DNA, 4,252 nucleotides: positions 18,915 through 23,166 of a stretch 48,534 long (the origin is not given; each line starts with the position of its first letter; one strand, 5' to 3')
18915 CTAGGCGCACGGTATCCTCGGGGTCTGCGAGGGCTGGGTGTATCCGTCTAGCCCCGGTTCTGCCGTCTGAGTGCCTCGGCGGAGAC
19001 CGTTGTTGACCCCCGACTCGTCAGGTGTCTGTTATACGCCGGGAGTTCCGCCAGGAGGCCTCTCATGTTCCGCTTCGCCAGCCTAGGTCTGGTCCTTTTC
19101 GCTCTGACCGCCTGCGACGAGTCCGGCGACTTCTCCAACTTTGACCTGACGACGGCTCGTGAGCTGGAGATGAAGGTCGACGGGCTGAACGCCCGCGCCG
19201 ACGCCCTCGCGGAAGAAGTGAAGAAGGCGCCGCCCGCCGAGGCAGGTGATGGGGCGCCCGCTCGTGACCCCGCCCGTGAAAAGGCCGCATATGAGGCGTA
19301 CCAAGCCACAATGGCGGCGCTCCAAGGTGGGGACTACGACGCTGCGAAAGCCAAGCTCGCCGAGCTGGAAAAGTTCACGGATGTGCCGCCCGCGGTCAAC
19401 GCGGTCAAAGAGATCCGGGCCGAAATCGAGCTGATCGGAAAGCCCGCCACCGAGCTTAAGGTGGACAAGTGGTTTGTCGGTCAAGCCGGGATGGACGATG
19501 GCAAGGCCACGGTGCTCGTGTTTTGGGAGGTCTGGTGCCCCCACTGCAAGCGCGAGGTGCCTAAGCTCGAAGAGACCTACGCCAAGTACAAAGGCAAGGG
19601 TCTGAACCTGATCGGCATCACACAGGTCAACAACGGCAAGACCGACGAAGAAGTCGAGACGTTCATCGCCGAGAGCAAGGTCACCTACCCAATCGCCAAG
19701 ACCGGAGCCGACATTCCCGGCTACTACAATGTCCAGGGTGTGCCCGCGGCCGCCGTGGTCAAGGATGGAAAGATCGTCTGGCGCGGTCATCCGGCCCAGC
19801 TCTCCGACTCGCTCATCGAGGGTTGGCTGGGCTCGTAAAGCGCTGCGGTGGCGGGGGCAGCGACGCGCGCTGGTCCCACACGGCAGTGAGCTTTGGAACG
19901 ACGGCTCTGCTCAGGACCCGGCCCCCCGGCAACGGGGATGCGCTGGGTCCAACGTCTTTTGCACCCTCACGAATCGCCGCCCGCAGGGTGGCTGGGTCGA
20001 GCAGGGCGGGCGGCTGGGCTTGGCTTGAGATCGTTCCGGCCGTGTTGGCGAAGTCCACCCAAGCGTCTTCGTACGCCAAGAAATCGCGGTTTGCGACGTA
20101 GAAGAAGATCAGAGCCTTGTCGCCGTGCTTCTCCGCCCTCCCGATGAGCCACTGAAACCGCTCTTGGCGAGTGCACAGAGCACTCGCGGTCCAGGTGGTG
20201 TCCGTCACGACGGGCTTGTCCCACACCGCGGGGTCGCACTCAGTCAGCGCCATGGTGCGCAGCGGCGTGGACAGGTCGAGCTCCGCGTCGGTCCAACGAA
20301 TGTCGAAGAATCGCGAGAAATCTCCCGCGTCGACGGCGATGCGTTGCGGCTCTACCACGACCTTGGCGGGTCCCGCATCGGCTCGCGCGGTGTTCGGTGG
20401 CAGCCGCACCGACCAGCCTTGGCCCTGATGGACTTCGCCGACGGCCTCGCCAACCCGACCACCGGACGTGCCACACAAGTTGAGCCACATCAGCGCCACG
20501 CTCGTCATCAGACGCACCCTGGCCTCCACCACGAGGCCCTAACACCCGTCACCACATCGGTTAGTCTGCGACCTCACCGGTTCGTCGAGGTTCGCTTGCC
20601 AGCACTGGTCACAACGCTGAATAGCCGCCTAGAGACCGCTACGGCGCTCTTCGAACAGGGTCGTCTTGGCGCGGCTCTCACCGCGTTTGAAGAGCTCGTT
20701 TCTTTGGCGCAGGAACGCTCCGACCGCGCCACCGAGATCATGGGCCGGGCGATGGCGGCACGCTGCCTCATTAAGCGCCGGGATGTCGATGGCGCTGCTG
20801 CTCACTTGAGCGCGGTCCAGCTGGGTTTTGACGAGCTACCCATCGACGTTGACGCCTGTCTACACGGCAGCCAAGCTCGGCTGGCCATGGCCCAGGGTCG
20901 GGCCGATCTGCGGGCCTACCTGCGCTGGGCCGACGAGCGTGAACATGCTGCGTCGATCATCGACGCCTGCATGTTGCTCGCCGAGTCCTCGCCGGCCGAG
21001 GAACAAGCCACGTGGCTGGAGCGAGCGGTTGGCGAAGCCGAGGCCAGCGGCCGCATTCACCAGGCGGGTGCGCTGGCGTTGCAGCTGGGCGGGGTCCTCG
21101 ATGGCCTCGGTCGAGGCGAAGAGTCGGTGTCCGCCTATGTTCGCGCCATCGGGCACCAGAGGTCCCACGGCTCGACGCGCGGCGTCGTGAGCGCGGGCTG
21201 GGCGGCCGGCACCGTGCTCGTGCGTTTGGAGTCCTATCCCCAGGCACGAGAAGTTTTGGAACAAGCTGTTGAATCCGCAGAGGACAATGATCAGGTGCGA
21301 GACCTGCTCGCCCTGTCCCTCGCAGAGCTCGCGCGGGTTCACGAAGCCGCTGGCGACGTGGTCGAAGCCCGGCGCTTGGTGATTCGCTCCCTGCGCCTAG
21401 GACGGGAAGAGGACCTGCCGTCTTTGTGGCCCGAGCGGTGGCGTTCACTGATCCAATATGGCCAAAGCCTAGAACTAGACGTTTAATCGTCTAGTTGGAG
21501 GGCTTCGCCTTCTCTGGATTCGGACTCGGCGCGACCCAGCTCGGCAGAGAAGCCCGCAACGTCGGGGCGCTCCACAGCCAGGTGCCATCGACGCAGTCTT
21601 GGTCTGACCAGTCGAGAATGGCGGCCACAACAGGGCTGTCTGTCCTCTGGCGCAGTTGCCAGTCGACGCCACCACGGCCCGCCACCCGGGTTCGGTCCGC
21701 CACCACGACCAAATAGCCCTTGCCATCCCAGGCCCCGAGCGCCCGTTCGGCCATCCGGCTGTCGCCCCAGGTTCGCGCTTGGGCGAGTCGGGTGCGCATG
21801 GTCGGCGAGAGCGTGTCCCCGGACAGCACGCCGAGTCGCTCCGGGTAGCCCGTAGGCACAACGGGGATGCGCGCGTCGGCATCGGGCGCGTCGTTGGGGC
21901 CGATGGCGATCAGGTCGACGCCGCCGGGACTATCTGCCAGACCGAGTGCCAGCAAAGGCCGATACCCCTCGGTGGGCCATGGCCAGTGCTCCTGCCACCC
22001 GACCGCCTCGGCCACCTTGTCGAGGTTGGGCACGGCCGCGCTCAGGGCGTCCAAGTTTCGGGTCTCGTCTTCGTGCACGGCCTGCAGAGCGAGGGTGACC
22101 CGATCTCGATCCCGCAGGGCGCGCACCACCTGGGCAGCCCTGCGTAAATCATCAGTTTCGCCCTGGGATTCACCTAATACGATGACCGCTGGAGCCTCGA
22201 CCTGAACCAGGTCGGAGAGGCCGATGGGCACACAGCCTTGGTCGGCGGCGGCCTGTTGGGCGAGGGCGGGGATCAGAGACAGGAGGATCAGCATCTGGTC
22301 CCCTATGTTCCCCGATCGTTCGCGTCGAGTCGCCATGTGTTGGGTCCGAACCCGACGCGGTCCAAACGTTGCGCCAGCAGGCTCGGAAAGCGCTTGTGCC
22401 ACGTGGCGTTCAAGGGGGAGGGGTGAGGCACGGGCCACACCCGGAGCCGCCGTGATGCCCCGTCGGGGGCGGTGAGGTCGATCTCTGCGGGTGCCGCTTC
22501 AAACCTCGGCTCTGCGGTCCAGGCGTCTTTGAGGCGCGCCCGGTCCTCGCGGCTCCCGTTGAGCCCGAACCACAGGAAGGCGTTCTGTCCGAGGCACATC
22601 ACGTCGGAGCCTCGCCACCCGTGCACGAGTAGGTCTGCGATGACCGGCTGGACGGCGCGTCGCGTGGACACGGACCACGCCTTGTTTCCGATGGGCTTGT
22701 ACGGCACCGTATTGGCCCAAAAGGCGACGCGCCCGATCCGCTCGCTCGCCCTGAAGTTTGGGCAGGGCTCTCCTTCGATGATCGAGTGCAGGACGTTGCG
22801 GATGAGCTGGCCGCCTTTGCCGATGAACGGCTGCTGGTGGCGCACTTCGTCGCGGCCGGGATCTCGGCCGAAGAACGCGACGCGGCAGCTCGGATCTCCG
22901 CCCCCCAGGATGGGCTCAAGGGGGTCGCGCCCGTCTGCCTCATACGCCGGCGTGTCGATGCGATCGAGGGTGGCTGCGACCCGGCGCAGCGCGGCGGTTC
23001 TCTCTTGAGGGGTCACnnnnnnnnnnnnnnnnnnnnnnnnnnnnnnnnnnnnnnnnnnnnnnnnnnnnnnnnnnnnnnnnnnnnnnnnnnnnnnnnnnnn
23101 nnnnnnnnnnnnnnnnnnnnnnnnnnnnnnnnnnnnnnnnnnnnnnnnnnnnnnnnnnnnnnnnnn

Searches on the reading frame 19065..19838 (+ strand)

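Call 40: search_protein_families(library=pfam, proteins=[window:19065-19838:+], max_evalue=0.00001)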
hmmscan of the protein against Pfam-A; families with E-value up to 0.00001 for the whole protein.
window:19065-19838:+ (257 aa): 4 families
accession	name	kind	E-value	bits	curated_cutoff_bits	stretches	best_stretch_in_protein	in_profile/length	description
PF00578.27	AhpC-TSA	-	9.5e-12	45.4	26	1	145-229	24-112/124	AhpC/TSA family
PF08534.16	Redoxin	-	2.2e-11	44.2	26.6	1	146-242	28-133/148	Redoxin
PF13905.12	Thioredoxin_8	-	2.6e-09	37.7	27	1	146-234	1-90/94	Thioredoxin-like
PF00085.26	Thioredoxin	-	2.4e-07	31.1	23.5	0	147-199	19-67/103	Thioredoxin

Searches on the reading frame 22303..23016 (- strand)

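Call 40: search_protein_families(library=pfam, proteins=[window:22303-23016:-], max_evalue=0.00001)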
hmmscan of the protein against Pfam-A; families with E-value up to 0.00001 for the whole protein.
window:22303-23016:- (237 aa): 1 family
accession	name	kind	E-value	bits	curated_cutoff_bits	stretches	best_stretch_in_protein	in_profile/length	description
PF03167.25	UDG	-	1.9e-14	54.4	24.3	1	39-218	3-137/141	Uracil DNA glycosylase superfamily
